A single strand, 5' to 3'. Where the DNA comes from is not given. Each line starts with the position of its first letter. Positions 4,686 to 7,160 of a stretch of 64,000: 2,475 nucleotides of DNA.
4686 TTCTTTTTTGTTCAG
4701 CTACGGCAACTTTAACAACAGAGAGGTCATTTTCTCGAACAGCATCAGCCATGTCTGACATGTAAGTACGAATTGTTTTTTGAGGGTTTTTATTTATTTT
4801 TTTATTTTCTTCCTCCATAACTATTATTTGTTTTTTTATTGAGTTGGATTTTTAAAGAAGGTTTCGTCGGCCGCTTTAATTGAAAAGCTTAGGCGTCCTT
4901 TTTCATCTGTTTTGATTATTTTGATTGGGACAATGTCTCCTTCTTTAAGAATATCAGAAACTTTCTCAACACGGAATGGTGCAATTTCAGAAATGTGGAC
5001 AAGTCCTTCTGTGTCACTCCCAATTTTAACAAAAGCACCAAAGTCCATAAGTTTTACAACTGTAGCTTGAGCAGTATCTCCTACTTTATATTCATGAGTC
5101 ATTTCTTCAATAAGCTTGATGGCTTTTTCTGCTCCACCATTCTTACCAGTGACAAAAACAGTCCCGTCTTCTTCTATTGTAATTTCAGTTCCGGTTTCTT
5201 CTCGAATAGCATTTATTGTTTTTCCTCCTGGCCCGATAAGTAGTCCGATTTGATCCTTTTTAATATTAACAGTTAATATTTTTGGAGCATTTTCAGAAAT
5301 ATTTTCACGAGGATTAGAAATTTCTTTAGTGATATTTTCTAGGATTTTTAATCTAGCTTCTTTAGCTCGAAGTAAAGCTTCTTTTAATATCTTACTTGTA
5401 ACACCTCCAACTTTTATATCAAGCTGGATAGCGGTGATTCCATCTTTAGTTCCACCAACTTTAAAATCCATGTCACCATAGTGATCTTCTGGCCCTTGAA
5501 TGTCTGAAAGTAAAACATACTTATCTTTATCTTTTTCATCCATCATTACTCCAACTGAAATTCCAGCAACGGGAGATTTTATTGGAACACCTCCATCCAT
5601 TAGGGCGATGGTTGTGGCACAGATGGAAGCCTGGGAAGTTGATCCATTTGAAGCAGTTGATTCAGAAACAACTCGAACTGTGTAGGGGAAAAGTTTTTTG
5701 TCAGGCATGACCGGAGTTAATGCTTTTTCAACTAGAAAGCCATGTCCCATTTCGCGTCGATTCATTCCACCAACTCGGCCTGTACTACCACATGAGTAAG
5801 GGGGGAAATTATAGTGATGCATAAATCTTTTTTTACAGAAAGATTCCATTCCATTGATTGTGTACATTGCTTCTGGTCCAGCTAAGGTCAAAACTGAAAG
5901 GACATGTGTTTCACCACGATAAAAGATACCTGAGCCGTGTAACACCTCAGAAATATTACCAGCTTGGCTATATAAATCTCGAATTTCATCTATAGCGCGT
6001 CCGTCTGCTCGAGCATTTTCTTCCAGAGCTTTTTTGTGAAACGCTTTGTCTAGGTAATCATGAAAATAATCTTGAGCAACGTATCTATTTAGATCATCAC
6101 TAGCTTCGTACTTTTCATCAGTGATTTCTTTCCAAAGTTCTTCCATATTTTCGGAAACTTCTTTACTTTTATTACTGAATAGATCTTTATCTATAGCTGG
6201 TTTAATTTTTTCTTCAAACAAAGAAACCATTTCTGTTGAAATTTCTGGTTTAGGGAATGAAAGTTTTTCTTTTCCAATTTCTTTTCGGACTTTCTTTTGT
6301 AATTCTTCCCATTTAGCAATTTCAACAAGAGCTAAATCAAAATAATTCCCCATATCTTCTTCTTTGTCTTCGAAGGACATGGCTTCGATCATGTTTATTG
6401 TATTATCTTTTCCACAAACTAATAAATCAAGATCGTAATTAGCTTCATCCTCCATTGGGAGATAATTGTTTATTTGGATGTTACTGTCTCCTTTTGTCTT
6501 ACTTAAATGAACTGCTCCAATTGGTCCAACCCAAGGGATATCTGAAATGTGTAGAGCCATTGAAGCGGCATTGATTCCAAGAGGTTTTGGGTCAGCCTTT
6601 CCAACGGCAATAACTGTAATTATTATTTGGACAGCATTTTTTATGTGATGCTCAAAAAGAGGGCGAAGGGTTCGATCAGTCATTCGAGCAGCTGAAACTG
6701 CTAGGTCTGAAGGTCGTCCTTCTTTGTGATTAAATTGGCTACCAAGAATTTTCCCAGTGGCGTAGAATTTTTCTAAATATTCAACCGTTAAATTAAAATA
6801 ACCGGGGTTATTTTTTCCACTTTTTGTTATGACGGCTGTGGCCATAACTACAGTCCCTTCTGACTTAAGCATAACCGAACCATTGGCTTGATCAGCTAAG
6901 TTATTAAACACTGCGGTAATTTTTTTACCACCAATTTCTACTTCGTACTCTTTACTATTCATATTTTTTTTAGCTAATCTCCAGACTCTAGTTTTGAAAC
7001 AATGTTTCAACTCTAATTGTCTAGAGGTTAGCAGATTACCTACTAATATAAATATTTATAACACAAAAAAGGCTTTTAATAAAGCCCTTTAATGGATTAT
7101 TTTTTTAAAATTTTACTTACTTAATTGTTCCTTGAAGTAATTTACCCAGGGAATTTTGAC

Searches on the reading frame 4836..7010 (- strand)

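Call 54: search_protein_families(library=pfam, proteins=[window:4836-7010:-], max_evalue=0.00001)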
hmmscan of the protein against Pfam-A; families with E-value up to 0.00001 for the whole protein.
window:4836-7010:- (724 aa): 4 families
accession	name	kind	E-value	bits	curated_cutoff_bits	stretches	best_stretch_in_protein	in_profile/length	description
PF01138.27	RNase_PH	-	1.6e-40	139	25.5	2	30-159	4-130/130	3' exoribonuclease family, domain 1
PF00575.29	S1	-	5.3e-16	59.2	22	1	641-712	2-74/74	S1 RNA binding domain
PF00013.35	KH_1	-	3.3e-14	52.8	21.5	1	579-636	2-66/66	KH domain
PF13083.13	KH_KhpA-B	-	7.6e-06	26.2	32.1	0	572-603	24-55/73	KhpA/KhpB, KH domain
